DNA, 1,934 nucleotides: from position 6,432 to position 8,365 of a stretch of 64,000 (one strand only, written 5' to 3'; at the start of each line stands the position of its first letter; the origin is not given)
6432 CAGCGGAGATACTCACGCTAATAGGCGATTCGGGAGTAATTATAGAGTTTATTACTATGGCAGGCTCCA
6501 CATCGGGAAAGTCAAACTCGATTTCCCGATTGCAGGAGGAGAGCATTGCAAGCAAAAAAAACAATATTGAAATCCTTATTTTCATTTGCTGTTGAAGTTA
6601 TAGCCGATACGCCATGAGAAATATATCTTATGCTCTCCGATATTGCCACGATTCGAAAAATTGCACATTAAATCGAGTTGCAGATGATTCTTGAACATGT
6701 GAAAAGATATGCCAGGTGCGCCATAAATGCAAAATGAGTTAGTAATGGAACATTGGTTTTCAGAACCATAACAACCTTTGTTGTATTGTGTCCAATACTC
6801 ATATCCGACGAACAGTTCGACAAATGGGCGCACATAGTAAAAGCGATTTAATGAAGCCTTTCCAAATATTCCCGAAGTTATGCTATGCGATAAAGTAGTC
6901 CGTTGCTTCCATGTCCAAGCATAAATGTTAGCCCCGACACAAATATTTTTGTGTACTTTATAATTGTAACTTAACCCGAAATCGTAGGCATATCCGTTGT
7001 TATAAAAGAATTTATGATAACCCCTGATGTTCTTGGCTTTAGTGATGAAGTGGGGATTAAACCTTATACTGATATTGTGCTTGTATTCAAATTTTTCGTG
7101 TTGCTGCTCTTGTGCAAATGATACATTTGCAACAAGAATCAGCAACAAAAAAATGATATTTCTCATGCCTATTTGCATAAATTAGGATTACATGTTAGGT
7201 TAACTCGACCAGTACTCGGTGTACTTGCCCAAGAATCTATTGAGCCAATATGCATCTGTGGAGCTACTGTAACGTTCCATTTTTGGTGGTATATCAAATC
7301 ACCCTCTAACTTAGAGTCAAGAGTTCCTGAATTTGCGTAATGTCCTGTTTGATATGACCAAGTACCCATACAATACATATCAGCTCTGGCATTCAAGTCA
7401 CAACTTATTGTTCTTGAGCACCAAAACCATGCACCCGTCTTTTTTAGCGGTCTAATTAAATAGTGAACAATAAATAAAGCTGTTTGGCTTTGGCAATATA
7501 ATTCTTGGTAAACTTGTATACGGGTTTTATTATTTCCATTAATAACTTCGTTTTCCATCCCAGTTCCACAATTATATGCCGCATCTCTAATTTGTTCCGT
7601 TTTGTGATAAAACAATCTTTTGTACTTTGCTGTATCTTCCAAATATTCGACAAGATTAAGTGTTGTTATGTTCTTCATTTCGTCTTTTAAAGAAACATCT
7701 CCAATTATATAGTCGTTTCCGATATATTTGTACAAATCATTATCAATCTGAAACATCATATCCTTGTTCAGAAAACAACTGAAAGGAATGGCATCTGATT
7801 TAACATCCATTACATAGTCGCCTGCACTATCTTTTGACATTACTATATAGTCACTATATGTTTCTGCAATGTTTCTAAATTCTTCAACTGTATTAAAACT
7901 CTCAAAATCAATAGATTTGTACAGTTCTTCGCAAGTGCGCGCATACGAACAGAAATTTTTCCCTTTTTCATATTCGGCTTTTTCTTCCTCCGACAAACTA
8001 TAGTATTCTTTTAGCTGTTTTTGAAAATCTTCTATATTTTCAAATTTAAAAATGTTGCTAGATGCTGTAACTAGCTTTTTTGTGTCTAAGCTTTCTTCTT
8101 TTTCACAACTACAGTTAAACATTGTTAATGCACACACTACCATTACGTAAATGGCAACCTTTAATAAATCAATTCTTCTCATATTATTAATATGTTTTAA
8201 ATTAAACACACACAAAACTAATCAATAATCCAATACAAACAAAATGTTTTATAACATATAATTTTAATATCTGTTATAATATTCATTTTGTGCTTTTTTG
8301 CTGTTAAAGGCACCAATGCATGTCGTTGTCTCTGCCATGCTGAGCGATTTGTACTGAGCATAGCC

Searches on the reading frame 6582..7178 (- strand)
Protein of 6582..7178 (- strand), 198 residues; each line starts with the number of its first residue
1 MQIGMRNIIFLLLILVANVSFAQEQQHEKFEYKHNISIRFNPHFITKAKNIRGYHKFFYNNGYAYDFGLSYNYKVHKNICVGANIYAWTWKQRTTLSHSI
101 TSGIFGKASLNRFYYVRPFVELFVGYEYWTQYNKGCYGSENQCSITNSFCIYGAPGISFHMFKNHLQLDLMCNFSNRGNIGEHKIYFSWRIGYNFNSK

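Call 3: search_protein_families(library=pfam, proteins=[window:6582-7178:-], max_evalue=0.1)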
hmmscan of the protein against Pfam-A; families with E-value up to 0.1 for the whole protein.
window:6582-7178:- (198 aa): 0 families

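Call 9: search_protein_families(library=ncbifam, proteins=[window:6582-7178:-], max_evalue=0.1)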
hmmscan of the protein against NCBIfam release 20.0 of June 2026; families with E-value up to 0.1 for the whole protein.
window:6582-7178:- (198 aa): 1 family
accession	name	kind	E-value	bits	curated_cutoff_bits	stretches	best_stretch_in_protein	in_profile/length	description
NF052318.1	T9SS_sortase_N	equivalog_domain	0.032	14.4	40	1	5-51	1-46/140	type IX secretion system sortase PorU, long form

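Call 17: find_homologous_proteins(query=window:6582-7178:-)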
Query window:6582-7178:- (198 aa): 3 proteins with E <= 0.001 among 40 candidates.
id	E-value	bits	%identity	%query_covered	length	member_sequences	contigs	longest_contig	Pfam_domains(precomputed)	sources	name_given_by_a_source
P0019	1.2e-129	448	97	100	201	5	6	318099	-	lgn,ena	-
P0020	2.7e-126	437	95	99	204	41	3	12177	-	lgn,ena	-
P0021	5.4e-108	377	83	96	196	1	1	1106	-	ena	-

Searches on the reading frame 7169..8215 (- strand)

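Call 3: search_protein_families(library=pfam, proteins=[window:7169-8215:-], max_evalue=0.1)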
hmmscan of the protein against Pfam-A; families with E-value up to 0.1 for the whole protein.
window:7169-8215:- (348 aa): 2 families
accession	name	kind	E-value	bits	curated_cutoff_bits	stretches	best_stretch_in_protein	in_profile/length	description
PF14226.12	DIOX_N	-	0.0038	18.3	27.3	1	59-101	41-83/117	non-haem dioxygenase in morphine synthesis N-terminal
PF00348.22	polyprenyl_synt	-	0.071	12.7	27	0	153-201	180-233/251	Polyprenyl synthetase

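Call 9: search_protein_families(library=ncbifam, proteins=[window:7169-8215:-], max_evalue=0.1)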
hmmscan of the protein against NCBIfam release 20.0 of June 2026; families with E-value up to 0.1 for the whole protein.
window:7169-8215:- (348 aa): 0 families
